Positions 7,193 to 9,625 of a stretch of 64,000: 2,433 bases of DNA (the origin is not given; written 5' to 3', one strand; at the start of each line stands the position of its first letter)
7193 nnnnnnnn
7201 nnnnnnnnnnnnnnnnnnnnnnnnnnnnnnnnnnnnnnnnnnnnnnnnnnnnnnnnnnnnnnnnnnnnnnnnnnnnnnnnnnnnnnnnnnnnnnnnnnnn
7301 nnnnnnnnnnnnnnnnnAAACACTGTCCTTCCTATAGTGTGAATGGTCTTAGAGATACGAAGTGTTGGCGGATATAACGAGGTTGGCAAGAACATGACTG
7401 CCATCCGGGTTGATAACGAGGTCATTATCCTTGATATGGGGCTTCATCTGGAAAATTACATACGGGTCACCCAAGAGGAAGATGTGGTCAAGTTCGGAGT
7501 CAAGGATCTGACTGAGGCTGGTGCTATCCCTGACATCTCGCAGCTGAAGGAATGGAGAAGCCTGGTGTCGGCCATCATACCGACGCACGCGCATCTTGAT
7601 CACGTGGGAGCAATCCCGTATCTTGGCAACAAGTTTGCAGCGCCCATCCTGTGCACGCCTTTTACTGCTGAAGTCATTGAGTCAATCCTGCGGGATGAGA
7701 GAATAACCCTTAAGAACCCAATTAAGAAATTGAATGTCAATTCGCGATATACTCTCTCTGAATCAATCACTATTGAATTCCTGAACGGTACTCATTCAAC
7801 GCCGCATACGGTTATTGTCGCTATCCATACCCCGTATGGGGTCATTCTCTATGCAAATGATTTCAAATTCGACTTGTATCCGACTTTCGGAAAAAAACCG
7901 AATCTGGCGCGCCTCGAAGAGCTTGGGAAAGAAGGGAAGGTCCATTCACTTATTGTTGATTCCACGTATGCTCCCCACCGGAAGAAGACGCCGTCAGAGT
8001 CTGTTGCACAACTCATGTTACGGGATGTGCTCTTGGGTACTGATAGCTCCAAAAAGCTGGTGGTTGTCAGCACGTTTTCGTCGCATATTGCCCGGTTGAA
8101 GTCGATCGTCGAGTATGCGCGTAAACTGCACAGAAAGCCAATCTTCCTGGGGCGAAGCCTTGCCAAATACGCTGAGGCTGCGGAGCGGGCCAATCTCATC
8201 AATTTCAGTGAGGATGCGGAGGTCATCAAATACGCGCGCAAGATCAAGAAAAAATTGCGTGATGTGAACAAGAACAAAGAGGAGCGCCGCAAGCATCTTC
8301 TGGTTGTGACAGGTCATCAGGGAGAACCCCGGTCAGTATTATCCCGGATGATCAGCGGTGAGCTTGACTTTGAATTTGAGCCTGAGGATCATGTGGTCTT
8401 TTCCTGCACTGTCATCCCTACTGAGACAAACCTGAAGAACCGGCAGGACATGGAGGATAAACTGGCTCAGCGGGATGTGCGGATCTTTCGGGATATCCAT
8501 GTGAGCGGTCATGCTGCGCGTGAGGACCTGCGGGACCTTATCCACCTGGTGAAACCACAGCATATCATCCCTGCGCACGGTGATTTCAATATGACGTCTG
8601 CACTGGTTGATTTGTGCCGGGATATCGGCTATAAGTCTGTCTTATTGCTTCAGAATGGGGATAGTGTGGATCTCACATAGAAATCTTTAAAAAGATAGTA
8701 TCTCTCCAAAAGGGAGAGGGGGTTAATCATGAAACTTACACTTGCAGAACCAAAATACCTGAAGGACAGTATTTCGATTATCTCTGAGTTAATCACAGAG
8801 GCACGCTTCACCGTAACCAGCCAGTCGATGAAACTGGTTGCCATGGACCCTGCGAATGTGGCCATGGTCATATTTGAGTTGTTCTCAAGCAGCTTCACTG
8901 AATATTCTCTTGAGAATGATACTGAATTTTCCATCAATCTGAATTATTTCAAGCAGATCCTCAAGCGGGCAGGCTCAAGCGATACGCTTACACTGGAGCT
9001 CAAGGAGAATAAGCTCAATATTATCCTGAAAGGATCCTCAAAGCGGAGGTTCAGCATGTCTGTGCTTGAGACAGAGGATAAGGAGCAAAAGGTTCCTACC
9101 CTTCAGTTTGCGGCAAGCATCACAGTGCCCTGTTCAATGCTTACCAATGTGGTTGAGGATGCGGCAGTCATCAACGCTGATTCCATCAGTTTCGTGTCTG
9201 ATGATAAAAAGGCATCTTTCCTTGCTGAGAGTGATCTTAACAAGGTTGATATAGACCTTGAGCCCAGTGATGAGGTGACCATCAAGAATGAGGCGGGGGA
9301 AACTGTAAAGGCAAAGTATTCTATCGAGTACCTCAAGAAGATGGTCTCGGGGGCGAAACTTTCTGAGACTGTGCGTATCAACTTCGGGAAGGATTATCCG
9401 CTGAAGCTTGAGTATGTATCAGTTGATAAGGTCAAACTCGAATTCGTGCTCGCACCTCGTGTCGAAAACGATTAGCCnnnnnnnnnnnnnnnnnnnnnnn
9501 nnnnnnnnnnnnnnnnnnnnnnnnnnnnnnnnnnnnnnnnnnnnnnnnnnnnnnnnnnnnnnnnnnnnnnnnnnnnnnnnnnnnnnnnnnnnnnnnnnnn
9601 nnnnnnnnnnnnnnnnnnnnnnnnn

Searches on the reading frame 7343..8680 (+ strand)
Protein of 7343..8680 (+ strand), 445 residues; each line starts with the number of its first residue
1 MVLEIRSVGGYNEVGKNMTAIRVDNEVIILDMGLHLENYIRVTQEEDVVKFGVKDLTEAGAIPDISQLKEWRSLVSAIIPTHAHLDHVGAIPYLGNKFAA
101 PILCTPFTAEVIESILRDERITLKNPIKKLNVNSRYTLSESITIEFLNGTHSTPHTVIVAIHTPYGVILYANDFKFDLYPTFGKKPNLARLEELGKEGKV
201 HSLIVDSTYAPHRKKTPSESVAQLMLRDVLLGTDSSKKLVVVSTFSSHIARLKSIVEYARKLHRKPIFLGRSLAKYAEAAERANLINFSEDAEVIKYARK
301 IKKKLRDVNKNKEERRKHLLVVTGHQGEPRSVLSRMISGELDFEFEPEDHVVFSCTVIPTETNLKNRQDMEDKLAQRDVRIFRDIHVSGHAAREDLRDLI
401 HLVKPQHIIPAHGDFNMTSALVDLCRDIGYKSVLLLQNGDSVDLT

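Call 9: search_protein_families(library=pfam, proteins=[window:7343-8680:+], max_evalue=0.001)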
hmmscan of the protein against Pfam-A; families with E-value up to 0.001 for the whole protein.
window:7343-8680:+ (445 aa): 4 families
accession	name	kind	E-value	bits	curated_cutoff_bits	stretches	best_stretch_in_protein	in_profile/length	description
PF22505.1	RNase_J_b_CASP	-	4.4e-21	75.4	27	1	239-363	3-117/126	Ribonuclease J, beta-CASP domain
PF07521.17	RMMBL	-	4.8e-12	46.1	21.6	1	384-431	10-59/63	Zn-dependent metallo-hydrolase RNA specificity domain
PF00753.33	Lactamase_B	-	5.5e-08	33.4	22.7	1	16-176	6-152/196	Metallo-beta-lactamase superfamily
PF12706.13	Lactamase_B_2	-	9.1e-06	25.8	27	1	74-173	30-134/200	Beta-lactamase superfamily domain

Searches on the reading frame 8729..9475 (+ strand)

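Call 15: search_protein_families(library=pfam, proteins=[window:8729-9475:+], max_evalue=0.001)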
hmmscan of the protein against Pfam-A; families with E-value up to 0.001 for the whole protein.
window:8729-9475:+ (248 aa): 2 families
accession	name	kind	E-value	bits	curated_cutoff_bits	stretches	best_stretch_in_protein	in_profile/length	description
PF00705.23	PCNA_N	-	2.5e-14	53.6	20.3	1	5-109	6-112/127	Proliferating cell nuclear antigen, N-terminal domain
PF02747.20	PCNA_C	-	5e-12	46.6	23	1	121-243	1-127/128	Proliferating cell nuclear antigen, C-terminal domain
